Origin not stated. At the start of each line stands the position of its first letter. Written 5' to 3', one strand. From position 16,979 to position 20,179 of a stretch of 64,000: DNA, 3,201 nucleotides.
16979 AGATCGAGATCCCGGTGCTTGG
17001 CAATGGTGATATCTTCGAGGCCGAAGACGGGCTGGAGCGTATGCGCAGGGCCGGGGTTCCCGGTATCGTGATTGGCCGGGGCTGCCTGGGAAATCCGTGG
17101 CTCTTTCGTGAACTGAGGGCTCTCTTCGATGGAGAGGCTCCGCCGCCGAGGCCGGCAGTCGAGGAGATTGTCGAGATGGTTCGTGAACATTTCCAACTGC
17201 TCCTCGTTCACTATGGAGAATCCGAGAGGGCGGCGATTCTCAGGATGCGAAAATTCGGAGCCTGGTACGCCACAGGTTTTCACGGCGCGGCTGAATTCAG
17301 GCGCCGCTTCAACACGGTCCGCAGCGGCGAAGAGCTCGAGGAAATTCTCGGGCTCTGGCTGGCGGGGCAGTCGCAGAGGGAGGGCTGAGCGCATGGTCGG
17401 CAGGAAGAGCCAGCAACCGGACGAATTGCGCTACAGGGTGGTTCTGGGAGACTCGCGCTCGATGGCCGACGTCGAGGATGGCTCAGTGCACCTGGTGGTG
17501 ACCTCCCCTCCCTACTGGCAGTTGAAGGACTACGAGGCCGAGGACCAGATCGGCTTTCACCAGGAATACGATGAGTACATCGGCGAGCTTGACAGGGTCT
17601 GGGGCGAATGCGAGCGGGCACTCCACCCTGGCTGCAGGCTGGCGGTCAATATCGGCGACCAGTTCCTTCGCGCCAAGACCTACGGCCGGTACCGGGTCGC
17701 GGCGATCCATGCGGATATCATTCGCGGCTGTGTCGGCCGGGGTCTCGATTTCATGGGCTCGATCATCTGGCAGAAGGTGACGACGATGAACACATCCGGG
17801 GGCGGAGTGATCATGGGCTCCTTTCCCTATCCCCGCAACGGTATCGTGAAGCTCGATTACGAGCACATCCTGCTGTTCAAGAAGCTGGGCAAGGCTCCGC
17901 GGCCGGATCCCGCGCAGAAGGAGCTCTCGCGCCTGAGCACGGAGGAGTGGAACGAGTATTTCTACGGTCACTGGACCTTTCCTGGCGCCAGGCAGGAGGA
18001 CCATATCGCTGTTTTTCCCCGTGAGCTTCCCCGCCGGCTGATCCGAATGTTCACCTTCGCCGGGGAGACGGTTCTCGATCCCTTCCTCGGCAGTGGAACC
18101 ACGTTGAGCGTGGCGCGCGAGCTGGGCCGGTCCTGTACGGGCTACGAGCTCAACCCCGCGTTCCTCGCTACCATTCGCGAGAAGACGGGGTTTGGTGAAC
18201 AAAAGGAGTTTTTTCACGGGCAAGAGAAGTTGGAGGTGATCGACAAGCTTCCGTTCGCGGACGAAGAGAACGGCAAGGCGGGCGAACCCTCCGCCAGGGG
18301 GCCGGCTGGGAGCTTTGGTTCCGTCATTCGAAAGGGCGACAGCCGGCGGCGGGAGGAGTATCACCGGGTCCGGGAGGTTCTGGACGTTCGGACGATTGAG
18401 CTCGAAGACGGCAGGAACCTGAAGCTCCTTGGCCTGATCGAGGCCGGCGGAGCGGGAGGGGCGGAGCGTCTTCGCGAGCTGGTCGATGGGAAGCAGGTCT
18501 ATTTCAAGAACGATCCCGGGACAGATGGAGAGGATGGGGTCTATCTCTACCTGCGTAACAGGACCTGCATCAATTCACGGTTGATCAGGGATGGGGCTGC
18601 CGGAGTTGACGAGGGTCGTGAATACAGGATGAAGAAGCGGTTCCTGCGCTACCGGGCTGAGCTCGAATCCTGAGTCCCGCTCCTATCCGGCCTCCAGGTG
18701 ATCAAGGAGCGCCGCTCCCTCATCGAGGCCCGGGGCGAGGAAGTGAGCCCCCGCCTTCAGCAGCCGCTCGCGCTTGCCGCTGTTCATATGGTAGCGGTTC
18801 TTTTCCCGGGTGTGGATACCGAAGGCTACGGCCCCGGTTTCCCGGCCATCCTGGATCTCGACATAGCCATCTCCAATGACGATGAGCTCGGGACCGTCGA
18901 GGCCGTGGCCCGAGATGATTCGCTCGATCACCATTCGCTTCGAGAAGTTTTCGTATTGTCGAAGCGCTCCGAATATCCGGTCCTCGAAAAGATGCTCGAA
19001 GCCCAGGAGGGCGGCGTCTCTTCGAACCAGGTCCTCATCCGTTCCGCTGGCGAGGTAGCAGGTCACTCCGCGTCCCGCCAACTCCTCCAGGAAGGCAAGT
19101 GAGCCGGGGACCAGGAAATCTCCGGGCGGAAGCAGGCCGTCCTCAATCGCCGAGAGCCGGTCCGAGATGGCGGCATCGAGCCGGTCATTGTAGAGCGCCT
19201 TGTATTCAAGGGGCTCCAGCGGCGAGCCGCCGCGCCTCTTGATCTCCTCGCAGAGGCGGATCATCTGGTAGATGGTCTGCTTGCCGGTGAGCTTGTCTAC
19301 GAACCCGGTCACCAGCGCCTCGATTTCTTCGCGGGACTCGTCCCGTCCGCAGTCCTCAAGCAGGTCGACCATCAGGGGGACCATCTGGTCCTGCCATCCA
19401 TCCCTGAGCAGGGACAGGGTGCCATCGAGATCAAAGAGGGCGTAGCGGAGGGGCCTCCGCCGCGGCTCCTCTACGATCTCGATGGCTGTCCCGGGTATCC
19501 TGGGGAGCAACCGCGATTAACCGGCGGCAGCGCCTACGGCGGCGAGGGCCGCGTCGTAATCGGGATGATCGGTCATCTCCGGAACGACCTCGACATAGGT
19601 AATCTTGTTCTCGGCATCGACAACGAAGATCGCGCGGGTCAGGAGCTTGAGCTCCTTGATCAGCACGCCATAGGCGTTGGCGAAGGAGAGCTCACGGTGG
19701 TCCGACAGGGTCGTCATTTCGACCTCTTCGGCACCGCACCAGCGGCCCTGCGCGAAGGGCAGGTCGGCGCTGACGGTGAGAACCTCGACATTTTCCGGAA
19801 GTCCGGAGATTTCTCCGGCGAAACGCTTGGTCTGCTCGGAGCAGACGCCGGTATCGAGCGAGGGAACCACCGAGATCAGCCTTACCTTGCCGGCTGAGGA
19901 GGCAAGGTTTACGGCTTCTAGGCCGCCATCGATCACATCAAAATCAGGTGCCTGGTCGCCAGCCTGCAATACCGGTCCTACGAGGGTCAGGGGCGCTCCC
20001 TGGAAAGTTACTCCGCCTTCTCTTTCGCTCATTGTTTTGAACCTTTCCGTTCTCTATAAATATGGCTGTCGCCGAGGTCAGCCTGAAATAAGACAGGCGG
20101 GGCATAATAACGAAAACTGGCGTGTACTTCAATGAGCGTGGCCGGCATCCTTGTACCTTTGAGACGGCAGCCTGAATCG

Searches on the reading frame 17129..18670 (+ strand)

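Call 9: search_protein_families(library=pfam, proteins=[window:17129-18670:+], max_evalue=0.001)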
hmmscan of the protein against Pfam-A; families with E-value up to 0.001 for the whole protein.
window:17129-18670:+ (514 aa): 1 family
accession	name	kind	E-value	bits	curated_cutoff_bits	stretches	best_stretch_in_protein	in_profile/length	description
PF01555.25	N6_N4_Mtase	-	2.8e-36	126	26.7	1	120-349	1-219/221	DNA methylase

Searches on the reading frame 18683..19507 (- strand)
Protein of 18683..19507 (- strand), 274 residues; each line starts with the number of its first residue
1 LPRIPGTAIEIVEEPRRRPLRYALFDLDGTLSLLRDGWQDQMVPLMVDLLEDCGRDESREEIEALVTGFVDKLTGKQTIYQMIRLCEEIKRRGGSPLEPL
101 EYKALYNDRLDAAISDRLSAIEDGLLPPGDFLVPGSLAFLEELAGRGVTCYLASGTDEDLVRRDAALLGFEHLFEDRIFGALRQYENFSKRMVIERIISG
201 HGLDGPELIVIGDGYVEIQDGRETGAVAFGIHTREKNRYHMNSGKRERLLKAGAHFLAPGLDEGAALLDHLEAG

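Call 9: search_protein_families(library=pfam, proteins=[window:18683-19507:-], max_evalue=0.001)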
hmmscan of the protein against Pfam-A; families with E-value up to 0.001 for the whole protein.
window:18683-19507:- (274 aa): 3 families
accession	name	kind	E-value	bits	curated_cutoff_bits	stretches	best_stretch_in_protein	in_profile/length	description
PF12710.13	HAD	-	1.1e-09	39.4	27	1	23-214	1-181/189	haloacid dehalogenase-like hydrolase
PF00702.32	Hydrolase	-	5.6e-09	37.1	26.4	1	23-219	4-185/191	haloacid dehalogenase-like hydrolase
PF13419.12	HAD_2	-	6.6e-05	23.5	23.8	0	113-227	61-174/178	Haloacid dehalogenase-like hydrolase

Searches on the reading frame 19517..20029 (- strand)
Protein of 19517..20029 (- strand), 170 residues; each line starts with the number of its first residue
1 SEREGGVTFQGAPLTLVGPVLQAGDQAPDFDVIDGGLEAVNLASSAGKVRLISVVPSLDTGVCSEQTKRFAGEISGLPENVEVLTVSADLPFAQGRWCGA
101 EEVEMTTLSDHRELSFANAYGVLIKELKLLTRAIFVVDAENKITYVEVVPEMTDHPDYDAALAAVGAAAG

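Call 9: search_protein_families(library=pfam, proteins=[window:19517-20029:-], max_evalue=0.001)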
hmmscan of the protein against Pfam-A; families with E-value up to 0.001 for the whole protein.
window:19517-20029:- (170 aa): 2 families
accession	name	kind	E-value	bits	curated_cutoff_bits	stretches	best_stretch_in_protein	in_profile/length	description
PF08534.16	Redoxin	-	2.8e-25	89.3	26.6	1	22-162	1-148/148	Redoxin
PF00578.27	AhpC-TSA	-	2.8e-20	72.9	26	1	24-145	2-123/124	AhpC/TSA family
